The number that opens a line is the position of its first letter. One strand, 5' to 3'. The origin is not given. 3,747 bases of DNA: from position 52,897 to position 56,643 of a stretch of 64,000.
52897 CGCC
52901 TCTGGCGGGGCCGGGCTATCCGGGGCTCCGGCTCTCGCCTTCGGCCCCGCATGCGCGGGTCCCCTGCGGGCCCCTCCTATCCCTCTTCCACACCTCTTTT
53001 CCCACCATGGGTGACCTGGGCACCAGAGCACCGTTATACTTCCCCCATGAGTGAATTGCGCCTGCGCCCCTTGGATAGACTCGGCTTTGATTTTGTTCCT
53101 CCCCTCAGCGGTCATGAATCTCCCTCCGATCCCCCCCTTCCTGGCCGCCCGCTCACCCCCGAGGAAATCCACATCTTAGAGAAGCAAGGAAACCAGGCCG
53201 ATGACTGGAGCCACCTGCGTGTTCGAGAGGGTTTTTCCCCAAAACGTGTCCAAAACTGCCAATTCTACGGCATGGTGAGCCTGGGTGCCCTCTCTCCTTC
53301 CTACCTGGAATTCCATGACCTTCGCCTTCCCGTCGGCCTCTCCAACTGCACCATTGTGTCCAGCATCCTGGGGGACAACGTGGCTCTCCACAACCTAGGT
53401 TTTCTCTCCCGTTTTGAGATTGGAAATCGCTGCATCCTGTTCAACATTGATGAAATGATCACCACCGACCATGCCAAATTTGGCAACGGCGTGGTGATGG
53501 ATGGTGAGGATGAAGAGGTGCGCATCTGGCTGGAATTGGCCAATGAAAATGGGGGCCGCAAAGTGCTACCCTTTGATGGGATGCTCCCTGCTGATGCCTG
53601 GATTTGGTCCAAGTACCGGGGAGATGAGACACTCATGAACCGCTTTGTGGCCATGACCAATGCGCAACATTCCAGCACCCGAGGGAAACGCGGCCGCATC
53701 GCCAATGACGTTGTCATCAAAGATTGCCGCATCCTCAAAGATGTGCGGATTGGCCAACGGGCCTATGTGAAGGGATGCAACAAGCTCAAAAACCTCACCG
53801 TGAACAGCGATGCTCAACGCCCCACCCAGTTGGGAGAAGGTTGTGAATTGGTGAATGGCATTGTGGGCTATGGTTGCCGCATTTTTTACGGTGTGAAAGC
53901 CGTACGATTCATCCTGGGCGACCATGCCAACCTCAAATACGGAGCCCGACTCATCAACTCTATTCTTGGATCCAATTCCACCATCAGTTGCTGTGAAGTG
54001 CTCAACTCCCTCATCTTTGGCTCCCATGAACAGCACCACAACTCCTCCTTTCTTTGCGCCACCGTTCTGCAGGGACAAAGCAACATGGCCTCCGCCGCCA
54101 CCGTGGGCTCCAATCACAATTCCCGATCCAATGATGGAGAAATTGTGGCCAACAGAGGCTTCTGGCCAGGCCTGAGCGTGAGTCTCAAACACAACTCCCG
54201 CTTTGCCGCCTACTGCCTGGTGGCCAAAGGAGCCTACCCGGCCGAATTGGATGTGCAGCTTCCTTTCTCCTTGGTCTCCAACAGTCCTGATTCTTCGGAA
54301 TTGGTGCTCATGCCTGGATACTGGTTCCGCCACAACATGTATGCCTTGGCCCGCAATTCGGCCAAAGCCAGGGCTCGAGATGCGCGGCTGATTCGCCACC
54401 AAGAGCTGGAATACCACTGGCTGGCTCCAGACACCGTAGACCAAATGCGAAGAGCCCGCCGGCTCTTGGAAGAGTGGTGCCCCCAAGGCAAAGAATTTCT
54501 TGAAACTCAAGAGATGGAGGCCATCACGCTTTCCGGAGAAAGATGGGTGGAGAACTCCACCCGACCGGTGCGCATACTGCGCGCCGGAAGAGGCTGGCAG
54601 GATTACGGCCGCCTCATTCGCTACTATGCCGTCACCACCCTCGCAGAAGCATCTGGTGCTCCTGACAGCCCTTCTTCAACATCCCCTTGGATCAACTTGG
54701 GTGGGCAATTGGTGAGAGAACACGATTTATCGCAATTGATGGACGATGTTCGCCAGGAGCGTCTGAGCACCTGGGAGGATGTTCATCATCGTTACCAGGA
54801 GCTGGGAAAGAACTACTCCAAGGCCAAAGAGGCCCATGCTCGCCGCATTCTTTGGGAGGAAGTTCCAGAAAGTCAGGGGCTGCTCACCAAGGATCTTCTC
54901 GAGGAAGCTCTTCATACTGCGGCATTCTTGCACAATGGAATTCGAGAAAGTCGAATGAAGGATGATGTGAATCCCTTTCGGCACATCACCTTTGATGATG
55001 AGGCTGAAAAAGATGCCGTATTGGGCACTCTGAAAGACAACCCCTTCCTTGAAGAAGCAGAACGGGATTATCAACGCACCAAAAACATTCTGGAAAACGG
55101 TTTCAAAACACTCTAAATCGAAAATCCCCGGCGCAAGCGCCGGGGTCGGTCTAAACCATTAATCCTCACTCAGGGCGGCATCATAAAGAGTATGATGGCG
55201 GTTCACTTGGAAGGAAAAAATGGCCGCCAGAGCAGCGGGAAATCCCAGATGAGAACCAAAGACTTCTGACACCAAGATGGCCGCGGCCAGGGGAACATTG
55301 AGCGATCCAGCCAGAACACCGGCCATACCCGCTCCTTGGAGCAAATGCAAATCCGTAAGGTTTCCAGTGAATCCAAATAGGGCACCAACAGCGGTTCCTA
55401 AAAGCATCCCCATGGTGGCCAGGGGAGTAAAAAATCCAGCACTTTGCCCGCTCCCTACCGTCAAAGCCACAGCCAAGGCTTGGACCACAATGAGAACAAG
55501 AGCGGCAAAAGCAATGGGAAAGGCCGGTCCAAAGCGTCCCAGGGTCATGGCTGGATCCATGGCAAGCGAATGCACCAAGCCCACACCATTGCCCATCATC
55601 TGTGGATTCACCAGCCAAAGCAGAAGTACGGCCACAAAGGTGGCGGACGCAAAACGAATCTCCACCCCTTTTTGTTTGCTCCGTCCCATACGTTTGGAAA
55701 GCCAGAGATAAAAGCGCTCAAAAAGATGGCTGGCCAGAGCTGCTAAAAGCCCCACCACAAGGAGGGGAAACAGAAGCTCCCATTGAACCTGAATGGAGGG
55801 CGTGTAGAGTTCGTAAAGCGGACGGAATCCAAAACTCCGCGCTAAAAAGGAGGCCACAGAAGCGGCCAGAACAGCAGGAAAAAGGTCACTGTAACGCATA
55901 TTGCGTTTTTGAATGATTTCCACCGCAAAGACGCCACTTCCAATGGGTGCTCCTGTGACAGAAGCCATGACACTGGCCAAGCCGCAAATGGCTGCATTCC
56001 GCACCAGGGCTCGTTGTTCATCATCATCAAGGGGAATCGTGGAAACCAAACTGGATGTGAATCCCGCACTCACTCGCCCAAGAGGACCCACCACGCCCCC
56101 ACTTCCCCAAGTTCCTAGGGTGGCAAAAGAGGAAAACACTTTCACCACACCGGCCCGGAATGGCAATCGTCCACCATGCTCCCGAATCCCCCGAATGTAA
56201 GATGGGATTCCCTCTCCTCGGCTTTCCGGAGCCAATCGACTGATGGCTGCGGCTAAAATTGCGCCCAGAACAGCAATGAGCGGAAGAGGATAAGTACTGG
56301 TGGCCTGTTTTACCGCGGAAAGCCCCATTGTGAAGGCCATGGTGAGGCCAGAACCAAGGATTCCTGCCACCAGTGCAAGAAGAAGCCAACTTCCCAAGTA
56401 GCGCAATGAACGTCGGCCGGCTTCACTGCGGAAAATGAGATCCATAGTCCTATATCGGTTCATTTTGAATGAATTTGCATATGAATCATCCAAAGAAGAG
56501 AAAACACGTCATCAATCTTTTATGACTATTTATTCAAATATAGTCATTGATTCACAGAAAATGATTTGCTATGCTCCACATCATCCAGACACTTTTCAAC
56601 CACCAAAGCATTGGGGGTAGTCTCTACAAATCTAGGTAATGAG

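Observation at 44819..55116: ROK regulator, ATPase-less ABC importer, PPi-type PFK paralog, PIG-L deacetylase, double-SIS protein and DUF4954-like protein: candidate undescribed amino-sugar/glycoside catabolic route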

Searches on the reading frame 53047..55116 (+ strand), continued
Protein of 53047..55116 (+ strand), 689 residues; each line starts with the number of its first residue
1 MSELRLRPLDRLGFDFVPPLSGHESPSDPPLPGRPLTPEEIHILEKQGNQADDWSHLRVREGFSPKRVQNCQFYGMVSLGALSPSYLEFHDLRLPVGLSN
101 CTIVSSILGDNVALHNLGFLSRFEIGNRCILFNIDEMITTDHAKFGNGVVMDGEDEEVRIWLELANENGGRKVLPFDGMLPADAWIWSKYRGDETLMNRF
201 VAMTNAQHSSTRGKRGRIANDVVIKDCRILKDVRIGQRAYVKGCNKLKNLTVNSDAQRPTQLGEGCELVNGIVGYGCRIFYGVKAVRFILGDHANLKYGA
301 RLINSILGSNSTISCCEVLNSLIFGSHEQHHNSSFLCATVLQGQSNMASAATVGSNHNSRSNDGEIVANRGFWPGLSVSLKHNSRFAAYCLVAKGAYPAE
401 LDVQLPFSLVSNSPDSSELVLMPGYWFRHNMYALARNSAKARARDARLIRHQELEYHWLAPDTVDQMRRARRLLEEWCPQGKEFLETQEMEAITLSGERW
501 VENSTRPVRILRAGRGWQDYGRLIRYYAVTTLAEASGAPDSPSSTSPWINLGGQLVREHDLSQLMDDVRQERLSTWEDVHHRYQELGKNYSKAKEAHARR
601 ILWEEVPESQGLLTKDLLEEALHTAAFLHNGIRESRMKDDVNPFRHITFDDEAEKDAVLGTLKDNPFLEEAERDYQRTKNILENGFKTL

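Call 62: predict_structure(alignment_id=A2)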
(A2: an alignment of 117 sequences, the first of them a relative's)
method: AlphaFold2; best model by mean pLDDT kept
length: 689 residues; sequences in the alignment: 117
mean_pLDDT: 84.2   pTM: 0.87
mean pLDDT of the five models: 84.2, 82.1, 77.0, 74.7, 73.8
residues with pLDDT >= 90: 336; 70-90: 238; 50-70: 101; < 50: 14
segments of 3 or more residues with pLDDT < 50: 1-3, 20-29
pLDDT, mean of each block of 10 residues (from residue 1): 60 61 41 87 95 91 90 87 84 83 75 67 69 69 59 81 77 89 95 96 86 69 74 75 73 70 67 70 67 65 80 81 89 84 91 70 80 93 94 94 97 94 95 94 87 94 98 94 84 82 93 96 98 81 80 95 98 97 96 93 90 93 98 91 91 92 92 97 91
secondary structure, 60 per line:
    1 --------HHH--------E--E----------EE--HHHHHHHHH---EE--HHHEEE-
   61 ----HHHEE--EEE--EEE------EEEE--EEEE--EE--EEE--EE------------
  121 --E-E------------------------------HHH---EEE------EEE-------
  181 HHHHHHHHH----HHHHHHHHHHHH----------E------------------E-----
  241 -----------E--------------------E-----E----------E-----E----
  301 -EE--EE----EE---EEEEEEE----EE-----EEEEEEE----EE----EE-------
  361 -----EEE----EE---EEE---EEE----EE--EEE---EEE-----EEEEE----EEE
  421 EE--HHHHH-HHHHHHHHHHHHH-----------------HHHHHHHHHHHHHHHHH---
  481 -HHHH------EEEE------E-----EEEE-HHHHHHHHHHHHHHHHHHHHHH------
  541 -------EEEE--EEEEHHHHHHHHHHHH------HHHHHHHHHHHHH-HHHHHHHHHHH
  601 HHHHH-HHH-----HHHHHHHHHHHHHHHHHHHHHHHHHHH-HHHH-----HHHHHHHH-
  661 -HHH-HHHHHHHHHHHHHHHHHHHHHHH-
elements in order (helices of 4 or more, strands of 3 or more residues): H38-46 E57-59 E72-74 E77-79 E86-89 E92-95 E102-104 E162-164 E171-173 H181-189 H194-205 E317-323 E335-341 E366-368 E378-380 E384-386 E395-397 E401-403 E409-413 E418-422 H425-429 H431-443 H461-477 H482-485 E492-495 E508-511 H513-534 E548-551 E554-557 H558-569 H576-588 H590-605 H615-641 H643-646 H652-659 H666-688

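Call 64: search_protein_families(library=pfam, proteins=[L092:2930-4168:+, L092:4193-5179:-, L092:9593-9961:+, L092:8675-9070:-, L092:12157-12801:+, L094:6224-6883:+, L094:6880-8013:+, L094:8006-8872:+], max_evalue=0.001)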
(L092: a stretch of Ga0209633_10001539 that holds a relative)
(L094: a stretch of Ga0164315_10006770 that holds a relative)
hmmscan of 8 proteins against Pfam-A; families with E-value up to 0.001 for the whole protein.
L092:2930-4168:+ (412 aa): 3 families
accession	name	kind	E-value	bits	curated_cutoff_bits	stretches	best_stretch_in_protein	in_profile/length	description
PF07690.21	MFS_1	-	6.8e-34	117.7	33.4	2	37-281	1-254/347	Major Facilitator Superfamily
PF00083.30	Sugar_tr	-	0.00074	18.9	22.3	0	69-190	48-175/452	Sugar (and other) transporter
PF12832.13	MFS_1_like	-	0.00094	18.8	25.2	0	222-358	205-342/373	MFS_1 like family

L092:4193-5179:- (328 aa): 3 families
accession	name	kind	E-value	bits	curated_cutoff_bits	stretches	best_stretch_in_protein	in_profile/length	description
PF01408.29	GFO_IDH_MocA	-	1.6e-23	84.1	24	1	5-123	2-119/120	Oxidoreductase family, NAD-binding Rossmann fold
PF22725.1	GFO_IDH_MocA_C3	-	8.5e-21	74.7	27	1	133-247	2-123/124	GFO/IDH/MocA C-terminal domain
PF02894.22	GFO_IDH_MocA_C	-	6.8e-15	55.9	22.9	1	136-248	1-128/218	Oxidoreductase family, C-terminal alpha/beta domain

L092:9593-9961:+ (122 aa): 1 family
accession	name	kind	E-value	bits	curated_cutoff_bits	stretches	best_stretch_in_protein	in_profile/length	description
PF01850.27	PIN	-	9.9e-10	39.5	23.6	1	2-112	1-119/120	PIN domain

L092:8675-9070:- (131 aa): 1 family
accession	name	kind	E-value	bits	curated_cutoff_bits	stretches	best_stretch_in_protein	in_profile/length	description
PF01850.27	PIN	-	2.3e-13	51.3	23.6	1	2-126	1-119/120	PIN domain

L092:12157-12801:+ (214 aa): 2 families
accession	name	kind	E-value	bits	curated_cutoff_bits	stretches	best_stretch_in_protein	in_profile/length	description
PF00392.27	GntR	-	9.2e-19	67.3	27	1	7-68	2-64/64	Bacterial regulatory proteins, gntR family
PF07729.17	FCD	-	8.9e-18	65.3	24.3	1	78-192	1-114/125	FCD domain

L094:6224-6883:+ (219 aa): 3 families
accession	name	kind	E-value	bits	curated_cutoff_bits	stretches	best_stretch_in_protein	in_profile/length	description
PF00392.27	GntR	-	7.1e-20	70.9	27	1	9-70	2-64/64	Bacterial regulatory proteins, gntR family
PF07729.17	FCD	-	5e-19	69.4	24.3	1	80-202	1-123/125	FCD domain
PF08279.18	HTH_11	-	0.00014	22.1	25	0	18-63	3-48/55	HTH domain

L094:6880-8013:+ (377 aa): 1 family
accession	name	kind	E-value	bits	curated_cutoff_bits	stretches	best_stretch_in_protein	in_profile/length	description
PF01208.23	URO-D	-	2.1e-14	53.8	23.9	1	235-375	206-344/346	Uroporphyrinogen decarboxylase (URO-D)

L094:8006-8872:+ (288 aa): 1 family
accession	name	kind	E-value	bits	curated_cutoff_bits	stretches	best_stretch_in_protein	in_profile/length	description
PF00248.27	Aldo_ket_red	-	4.9e-59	200.2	24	1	18-285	1-271/291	Aldo/keto reductase family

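Call 65: fold_search(model_id=the predicted structure, library=pdb)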
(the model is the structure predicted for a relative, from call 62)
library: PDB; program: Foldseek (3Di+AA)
matches with E <= 10: 468; with E <= 0.001: 0
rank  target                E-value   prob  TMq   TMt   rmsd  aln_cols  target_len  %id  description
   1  9hve_I                8.1e-03  0.28  0.08  0.09  35.0       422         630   12  Native human eIF2-eIF2B complex (released 2025-11-19)
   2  3r8y_C                1.8e-02  0.92  0.09  0.23  10.1       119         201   14  Structure of the Bacillus anthracis tetrahydropicolinate succinyltransferase (released 2011-04-20)
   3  3r8y_A                2.6e-02  0.97  0.10  0.28   8.9       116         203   20  Structure of the Bacillus anthracis tetrahydropicolinate succinyltransferase (released 2011-04-20)
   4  4eaa                  3.0e-02  0.98  0.10  0.29   6.9       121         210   16  X-ray crystal structure of the H141N mutant of perosamine N-acetyltransferase from Caulobacter crescentus in complex wit (released 2012-04-04)
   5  3cj8_A                3.2e-02  0.82  0.09  0.23  10.6       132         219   12  Crystal structure of 2,3,4,5-tetrahydropyridine-2-carboxylate N-succinyltransferase from Enterococcus faecalis V583 (released 2008-03-25)
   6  3r8y_B                4.0e-02  0.94  0.10  0.27   8.8       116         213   19  Structure of the Bacillus anthracis tetrahydropicolinate succinyltransferase (released 2011-04-20)
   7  7ar9_z                4.7e-02  0.94  0.12  0.31   5.5       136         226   16  Cryo-EM structure of Polytomella Complex-I (membrane arm) (released 2021-12-08)
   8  5z0a_A                5.5e-02  0.97  0.14  0.23   7.9       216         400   13  ST0452(Y97N)-GlcNAc binding form (released 2018-10-31)
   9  3r8y_E                5.5e-02  0.89  0.10  0.26   8.6       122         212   16  Structure of the Bacillus anthracis tetrahydropicolinate succinyltransferase (released 2011-04-20)
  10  3mqg_F                5.8e-02  0.92  0.11  0.34   7.5       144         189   14  crystal structure of the 3-N-acetyl transferase WlbB from Bordetella petrii in complex with acetyl-CoA (released 2010-05-12)
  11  1s80_A                6.0e-02  0.92  0.10  0.25   7.1       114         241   10  Structure of Serine Acetyltransferase from Haemophilis influenzae Rd (released 2004-08-31)
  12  3cj8_B                6.4e-02  0.66  0.09  0.22  10.7       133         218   13  Crystal structure of 2,3,4,5-tetrahydropyridine-2-carboxylate N-succinyltransferase from Enterococcus faecalis V583 (released 2008-03-25)
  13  5z09_E                7.4e-02  0.97  0.15  0.25   7.9       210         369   15  ST0452(Y97N)-UTP binding form (released 2018-10-31)
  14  3r1w_A                8.2e-02  0.85  0.12  0.37   6.5       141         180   12  Crystal structure of a carbonic anhydrase from a crude oil degrading psychrophilic library (released 2011-03-23)
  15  7ojw_A                8.6e-02  0.47  0.11  0.25  14.5       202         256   12  Crystal structure of Pseudomonas aeruginosa LpxA in complex with compound 93 (released 2021-10-13)
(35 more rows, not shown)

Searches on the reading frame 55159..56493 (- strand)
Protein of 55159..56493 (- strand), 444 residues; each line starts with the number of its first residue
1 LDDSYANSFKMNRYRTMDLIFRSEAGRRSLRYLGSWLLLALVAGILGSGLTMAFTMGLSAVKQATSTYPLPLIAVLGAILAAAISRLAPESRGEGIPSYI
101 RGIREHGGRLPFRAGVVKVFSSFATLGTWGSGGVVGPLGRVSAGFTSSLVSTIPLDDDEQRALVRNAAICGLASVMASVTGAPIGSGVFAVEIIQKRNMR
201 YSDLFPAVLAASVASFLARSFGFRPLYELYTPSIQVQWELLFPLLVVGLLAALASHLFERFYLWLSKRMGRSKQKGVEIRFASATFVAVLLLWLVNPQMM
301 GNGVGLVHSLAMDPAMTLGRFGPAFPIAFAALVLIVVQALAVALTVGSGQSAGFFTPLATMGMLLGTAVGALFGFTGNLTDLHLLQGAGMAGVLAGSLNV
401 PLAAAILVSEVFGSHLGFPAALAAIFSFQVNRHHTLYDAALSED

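Call 8: search_protein_families(library=pfam, proteins=[window:55159-56493:-], max_evalue=0.001)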
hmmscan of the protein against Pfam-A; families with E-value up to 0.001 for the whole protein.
window:55159-56493:- (444 aa): 1 family
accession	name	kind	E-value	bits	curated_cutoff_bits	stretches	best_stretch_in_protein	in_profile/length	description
PF00654.25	Voltage_CLC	-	1.3e-49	169.6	24.8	1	77-431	2-345/346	Voltage gated chloride channel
